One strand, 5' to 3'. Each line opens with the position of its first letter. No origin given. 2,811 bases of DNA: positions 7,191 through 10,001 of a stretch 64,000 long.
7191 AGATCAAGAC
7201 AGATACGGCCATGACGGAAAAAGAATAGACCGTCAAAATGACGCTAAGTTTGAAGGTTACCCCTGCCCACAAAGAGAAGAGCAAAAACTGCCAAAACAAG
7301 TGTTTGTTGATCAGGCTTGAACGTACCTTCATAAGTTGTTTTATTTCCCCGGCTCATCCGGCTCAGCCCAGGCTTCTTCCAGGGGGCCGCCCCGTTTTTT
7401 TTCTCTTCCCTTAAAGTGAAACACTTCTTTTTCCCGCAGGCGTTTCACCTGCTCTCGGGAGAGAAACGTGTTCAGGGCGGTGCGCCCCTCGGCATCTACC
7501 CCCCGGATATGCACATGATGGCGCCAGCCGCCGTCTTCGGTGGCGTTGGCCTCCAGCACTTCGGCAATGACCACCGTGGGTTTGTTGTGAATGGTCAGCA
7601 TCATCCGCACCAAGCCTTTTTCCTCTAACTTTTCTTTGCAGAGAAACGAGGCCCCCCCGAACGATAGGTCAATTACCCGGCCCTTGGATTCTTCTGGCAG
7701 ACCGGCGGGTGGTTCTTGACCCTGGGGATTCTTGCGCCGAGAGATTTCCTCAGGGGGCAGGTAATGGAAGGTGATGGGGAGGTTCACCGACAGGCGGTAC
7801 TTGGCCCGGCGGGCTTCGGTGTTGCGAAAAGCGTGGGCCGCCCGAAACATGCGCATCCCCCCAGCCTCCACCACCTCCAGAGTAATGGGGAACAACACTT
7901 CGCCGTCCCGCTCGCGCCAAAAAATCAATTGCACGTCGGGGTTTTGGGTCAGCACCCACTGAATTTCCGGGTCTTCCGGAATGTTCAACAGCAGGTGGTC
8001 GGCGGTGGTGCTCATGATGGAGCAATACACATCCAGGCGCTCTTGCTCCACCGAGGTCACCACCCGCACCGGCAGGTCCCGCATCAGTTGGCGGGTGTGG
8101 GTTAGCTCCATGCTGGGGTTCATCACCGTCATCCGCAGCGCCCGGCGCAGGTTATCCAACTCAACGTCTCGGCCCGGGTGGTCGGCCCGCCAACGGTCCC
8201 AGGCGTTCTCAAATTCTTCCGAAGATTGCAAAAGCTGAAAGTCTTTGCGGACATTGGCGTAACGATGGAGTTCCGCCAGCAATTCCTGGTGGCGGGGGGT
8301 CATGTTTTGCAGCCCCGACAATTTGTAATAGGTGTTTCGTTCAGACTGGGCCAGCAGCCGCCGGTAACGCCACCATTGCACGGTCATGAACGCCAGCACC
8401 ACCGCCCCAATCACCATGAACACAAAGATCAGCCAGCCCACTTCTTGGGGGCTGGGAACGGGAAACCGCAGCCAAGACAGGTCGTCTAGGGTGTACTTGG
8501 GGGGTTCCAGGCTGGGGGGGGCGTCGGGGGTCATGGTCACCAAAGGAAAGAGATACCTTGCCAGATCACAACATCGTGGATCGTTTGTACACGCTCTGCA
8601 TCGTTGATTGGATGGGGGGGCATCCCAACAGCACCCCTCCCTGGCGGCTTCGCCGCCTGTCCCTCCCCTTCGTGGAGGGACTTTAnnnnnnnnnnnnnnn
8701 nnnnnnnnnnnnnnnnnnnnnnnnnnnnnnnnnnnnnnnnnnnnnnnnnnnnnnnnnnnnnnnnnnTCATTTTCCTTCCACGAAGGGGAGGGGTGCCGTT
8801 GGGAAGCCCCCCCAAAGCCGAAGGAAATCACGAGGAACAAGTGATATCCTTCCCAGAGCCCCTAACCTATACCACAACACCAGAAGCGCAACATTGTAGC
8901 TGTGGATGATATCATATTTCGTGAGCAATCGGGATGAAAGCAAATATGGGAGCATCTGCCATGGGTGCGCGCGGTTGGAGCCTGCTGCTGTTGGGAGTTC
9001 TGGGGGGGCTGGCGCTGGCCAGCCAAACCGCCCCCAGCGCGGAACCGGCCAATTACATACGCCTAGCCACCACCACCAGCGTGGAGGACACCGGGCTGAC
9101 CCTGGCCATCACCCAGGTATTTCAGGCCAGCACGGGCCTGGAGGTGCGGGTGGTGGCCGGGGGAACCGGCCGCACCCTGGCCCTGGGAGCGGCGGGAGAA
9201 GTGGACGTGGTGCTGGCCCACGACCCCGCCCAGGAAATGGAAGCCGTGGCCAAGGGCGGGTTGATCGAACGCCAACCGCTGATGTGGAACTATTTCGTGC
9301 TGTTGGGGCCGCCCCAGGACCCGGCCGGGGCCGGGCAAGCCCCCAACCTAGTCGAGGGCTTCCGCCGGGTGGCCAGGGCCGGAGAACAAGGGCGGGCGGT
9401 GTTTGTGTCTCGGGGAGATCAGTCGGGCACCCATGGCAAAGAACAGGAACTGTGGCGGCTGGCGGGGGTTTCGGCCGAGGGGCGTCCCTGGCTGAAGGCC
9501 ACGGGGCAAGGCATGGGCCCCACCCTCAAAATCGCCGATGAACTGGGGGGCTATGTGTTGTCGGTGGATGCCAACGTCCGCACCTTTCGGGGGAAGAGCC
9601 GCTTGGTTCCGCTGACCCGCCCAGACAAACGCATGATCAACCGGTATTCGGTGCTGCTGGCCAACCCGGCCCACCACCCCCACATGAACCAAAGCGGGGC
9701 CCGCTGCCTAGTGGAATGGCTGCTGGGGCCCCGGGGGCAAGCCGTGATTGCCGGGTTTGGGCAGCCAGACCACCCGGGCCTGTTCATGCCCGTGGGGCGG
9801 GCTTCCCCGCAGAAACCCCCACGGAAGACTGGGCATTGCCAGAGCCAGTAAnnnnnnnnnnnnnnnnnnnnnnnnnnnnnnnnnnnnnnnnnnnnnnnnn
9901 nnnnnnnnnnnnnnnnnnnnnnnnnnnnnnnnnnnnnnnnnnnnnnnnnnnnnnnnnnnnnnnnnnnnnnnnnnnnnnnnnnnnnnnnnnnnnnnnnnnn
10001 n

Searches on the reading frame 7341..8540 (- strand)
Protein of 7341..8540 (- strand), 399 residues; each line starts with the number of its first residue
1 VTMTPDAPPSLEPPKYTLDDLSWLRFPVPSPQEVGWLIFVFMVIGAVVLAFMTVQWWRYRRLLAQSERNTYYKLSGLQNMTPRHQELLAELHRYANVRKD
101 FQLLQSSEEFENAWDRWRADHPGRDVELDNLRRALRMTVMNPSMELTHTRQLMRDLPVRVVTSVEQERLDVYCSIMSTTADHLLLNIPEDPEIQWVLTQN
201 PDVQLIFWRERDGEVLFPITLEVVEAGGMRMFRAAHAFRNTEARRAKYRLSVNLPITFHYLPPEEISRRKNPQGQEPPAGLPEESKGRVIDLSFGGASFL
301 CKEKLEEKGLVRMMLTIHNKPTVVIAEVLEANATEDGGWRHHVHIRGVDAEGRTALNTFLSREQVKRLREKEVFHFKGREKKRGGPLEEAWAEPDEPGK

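Call 87: search_protein_families(library=pfam, proteins=[window:7341-8540:-], max_evalue=0.00001)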
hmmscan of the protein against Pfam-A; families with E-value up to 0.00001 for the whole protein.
window:7341-8540:- (399 aa): 1 family
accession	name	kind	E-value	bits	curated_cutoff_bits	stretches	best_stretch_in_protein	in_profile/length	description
PF07238.19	PilZ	-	1.8e-06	28.7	22.5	0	284-360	22-100/102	PilZ domain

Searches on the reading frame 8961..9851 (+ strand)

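Call 87: search_protein_families(library=pfam, proteins=[window:8961-9851:+], max_evalue=0.00001)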
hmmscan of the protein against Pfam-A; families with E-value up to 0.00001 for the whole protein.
window:8961-9851:+ (296 aa): 2 families
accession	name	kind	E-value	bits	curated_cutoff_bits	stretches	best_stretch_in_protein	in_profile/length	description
PF12849.12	PBP_like_2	-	8.8e-26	91.7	27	1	25-256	2-265/267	PBP superfamily domain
PF13531.11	SBP_bac_11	-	3.2e-12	47.1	25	1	49-267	15-225/227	Bacterial extracellular solute-binding protein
